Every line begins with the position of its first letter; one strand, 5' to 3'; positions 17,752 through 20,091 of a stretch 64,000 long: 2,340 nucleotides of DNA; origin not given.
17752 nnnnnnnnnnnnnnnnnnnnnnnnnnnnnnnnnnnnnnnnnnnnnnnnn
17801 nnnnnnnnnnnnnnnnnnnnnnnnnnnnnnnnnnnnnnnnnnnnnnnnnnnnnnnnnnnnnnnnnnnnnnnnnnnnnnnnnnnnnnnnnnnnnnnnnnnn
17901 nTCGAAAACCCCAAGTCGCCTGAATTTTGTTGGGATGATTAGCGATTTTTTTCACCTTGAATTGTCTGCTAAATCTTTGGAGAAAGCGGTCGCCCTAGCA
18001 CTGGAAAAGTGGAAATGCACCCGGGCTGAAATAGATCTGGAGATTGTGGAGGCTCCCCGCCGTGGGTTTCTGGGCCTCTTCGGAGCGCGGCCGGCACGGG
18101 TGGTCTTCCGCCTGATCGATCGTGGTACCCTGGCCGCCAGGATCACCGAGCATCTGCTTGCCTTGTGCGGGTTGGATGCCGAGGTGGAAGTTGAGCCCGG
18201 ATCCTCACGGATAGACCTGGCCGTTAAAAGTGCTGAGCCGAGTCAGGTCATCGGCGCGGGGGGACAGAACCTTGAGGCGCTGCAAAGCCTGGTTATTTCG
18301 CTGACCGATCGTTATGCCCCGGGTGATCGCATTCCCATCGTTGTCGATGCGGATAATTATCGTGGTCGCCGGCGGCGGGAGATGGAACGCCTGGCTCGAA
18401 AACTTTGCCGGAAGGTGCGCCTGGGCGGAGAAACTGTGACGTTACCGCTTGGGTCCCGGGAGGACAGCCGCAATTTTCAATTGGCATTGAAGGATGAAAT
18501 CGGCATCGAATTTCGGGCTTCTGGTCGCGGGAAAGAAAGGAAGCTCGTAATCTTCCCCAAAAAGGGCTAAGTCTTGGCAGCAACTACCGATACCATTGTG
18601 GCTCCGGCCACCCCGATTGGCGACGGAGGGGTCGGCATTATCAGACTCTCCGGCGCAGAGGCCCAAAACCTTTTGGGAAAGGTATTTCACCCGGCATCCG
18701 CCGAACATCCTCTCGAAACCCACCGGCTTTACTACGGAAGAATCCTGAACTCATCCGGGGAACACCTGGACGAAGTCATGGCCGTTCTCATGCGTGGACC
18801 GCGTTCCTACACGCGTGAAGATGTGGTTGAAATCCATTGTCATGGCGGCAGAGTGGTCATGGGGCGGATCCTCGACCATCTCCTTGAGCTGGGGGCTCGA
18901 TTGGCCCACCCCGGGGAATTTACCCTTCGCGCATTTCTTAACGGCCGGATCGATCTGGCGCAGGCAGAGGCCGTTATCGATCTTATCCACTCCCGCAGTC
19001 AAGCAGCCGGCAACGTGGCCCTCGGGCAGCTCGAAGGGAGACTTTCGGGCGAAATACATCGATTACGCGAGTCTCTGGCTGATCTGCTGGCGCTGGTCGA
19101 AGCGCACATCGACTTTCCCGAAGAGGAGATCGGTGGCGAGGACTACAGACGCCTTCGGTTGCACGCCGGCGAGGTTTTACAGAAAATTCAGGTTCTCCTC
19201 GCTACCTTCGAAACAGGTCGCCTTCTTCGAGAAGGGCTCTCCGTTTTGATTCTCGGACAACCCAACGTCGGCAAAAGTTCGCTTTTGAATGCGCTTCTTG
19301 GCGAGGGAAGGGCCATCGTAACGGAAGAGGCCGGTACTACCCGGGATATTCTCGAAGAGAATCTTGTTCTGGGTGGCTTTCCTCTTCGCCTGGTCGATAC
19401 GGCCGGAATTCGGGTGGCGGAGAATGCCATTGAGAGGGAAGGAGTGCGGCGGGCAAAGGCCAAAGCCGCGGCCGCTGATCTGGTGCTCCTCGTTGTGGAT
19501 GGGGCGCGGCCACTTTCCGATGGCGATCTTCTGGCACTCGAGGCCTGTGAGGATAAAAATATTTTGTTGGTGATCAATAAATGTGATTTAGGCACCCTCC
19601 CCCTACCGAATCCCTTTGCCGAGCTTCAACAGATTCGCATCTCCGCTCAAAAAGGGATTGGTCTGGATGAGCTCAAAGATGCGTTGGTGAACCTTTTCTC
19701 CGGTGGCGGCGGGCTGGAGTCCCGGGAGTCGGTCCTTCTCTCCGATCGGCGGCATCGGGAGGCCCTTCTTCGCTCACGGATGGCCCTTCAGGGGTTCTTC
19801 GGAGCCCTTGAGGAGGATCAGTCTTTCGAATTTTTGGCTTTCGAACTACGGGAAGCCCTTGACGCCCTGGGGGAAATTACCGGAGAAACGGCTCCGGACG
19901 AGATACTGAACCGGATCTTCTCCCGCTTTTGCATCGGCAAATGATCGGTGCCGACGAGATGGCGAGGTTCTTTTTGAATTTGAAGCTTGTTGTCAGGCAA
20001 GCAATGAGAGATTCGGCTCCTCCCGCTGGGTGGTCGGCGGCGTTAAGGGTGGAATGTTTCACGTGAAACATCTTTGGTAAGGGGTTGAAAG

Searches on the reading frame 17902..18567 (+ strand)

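Call 43: search_protein_families(library=pfam, proteins=[window:17902-18567:+], max_evalue=0.00001)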
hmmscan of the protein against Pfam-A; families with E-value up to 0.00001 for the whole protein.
window:17902-18567:+ (222 aa): 1 family
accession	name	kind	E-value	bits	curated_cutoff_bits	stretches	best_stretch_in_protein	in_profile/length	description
PF14804.11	Jag_N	-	1.1e-13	51.8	25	1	22-68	2-47/50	Jag N-terminus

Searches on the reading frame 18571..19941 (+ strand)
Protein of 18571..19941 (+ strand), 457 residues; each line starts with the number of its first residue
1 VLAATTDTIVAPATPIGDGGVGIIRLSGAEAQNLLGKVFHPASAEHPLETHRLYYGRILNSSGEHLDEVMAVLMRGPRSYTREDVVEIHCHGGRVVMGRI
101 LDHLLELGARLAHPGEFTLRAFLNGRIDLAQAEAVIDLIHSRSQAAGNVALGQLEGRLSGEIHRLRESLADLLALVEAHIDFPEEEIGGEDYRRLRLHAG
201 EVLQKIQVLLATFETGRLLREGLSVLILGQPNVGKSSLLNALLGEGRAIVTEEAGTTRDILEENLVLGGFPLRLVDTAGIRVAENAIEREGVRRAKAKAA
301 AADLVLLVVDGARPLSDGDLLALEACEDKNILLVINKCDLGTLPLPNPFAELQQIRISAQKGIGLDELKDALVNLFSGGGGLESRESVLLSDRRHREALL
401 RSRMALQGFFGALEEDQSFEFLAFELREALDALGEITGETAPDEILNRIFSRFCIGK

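Call 43: search_protein_families(library=pfam, proteins=[window:18571-19941:+], max_evalue=0.00001)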
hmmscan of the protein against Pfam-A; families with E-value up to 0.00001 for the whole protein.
window:18571-19941:+ (457 aa): 4 families
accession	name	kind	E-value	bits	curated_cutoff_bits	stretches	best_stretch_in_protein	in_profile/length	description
PF12631.12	MnmE_helical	-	2.8e-56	191.4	40.1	1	129-454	1-211/211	MnmE helical domain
PF10396.14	TrmE_N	-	1.6e-41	141.6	29.8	1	8-126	1-117/117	GTP-binding protein TrmE N-terminus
PF01926.29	MMR_HSR1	-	1.3e-25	90.1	21.9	1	225-337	2-113/113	50S ribosome-binding GTPase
PF02421.24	FeoB_N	-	7.1e-09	35.8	27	1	224-339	2-116/156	Ferrous iron transport protein B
